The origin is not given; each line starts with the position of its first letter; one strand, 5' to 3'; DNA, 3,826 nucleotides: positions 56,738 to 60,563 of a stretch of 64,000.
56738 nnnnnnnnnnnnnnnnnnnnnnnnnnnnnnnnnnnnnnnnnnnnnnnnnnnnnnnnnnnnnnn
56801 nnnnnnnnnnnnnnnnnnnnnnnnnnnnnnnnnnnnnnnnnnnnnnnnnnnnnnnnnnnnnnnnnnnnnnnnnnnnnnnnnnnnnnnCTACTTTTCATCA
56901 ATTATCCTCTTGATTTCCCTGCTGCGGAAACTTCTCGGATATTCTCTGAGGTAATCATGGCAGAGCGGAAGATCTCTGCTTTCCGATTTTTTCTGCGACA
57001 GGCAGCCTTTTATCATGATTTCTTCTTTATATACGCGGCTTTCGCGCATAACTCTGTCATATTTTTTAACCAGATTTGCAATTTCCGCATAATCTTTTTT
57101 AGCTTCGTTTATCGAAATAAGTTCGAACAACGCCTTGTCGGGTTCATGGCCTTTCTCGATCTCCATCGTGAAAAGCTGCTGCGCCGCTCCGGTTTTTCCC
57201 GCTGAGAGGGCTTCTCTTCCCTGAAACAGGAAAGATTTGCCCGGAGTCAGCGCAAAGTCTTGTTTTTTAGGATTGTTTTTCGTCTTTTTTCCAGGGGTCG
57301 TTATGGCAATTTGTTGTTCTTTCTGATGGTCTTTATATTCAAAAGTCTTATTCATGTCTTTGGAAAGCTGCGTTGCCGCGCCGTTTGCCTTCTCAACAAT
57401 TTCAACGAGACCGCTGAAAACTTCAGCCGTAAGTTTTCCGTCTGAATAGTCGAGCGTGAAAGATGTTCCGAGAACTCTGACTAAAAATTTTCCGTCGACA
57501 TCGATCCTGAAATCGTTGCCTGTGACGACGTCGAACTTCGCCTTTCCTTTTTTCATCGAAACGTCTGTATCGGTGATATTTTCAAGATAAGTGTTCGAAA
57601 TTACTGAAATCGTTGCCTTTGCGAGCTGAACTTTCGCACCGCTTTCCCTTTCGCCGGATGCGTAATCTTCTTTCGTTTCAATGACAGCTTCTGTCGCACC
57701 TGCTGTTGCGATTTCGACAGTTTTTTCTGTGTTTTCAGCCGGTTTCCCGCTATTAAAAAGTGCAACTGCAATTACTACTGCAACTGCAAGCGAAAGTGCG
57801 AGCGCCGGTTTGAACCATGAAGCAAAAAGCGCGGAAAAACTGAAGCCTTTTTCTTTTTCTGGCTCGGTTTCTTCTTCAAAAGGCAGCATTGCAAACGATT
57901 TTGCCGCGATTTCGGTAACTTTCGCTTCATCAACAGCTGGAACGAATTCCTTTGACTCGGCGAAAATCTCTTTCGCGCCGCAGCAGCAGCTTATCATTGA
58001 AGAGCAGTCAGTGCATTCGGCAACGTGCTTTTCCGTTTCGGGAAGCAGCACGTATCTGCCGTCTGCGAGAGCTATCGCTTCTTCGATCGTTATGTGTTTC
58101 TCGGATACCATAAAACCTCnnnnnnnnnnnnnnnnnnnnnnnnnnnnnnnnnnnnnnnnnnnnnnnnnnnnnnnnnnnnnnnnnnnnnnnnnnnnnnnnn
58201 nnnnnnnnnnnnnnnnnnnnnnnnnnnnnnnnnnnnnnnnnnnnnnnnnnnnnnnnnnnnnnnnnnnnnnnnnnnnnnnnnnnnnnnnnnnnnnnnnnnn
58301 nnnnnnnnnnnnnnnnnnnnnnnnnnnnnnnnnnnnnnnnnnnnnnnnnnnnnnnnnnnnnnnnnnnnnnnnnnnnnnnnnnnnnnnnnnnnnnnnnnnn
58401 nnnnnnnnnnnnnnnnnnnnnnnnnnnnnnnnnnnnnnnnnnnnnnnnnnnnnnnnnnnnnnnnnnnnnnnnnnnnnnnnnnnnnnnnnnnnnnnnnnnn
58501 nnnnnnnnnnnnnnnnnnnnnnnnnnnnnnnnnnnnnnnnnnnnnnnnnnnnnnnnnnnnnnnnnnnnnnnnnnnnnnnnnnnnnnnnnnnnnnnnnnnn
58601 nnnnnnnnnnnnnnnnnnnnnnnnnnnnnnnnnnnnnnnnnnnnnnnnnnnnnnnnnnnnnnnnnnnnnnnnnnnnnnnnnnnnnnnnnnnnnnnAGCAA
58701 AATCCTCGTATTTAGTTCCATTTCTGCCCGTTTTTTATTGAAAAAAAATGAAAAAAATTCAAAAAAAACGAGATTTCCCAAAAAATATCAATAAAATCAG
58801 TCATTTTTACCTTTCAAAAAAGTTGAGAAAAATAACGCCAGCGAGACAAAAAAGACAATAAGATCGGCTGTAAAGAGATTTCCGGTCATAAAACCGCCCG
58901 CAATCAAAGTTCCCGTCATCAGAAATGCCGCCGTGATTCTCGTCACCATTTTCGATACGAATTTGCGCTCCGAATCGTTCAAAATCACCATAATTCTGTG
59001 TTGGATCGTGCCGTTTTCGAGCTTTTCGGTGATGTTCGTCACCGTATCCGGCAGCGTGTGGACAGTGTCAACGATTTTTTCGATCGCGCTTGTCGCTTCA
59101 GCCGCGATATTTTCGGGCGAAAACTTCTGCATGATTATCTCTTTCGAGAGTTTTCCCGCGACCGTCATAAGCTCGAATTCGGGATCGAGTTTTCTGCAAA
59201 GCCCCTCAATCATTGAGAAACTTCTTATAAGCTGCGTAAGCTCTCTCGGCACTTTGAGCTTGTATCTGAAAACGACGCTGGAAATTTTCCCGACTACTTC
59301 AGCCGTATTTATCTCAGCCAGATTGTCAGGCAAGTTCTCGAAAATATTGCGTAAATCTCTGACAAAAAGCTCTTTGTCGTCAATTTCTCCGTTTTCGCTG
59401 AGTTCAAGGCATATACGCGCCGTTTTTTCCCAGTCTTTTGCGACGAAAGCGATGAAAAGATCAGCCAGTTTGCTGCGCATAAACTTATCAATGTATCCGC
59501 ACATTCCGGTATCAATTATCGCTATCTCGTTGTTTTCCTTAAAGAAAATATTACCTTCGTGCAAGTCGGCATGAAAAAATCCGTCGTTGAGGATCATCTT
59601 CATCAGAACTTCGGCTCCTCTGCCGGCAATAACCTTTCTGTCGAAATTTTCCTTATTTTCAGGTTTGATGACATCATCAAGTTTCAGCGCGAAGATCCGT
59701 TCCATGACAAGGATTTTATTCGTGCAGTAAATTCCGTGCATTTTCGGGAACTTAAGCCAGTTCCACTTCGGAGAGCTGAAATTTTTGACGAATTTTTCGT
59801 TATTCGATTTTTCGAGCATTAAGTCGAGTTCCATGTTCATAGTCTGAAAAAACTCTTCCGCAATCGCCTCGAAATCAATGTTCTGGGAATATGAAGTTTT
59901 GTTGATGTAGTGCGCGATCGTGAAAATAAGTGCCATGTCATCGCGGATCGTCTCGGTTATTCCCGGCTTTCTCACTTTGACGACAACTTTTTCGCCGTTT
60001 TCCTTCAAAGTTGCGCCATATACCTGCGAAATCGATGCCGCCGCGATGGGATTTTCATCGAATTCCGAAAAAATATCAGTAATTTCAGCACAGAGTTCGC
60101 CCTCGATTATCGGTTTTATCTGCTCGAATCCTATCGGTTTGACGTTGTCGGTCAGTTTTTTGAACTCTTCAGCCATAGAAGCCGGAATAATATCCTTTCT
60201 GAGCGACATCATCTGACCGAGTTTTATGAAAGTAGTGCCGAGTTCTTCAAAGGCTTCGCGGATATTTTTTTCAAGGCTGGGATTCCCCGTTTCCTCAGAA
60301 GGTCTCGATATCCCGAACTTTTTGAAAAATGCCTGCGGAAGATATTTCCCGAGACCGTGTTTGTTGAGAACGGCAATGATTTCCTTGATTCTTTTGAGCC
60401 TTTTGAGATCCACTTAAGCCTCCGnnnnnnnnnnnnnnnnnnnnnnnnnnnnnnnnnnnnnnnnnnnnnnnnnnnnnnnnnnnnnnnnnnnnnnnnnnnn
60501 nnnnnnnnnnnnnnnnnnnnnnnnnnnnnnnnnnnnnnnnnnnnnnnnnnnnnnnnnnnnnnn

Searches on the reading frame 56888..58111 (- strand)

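Call 75: search_protein_families(library=pfam, proteins=[window:56888-58111:-], max_evalue=0.001)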
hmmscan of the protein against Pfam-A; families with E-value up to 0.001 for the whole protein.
window:56888-58111:- (407 aa): 1 family
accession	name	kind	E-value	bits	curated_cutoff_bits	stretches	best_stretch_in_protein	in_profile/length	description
PF04773.18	FecR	-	6.1e-09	36.7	24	1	158-237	18-97/97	FecR protein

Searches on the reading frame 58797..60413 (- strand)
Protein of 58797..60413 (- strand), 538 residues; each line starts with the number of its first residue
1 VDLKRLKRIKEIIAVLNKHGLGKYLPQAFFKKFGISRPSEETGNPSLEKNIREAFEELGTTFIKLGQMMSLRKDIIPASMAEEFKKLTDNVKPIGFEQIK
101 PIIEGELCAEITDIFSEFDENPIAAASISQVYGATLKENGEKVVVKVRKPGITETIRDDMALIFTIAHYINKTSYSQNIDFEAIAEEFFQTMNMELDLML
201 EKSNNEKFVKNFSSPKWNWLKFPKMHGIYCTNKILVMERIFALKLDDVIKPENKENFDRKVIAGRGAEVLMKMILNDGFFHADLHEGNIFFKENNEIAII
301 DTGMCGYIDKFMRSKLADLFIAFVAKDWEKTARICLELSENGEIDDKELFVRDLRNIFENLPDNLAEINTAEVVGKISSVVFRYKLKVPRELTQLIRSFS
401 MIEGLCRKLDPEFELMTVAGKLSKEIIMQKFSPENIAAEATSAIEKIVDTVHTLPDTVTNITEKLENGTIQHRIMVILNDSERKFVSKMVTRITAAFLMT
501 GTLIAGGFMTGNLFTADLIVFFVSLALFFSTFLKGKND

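Call 63: search_protein_families(library=pfam, proteins=[window:58797-60413:-], max_evalue=0.00001)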
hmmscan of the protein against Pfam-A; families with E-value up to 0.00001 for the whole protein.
window:58797-60413:- (538 aa): 1 family
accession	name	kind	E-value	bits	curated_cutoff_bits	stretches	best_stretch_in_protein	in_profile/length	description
PF03109.22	ABC1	-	9e-66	221.9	22.9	1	86-333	1-242/244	ABC1 atypical kinase-like domain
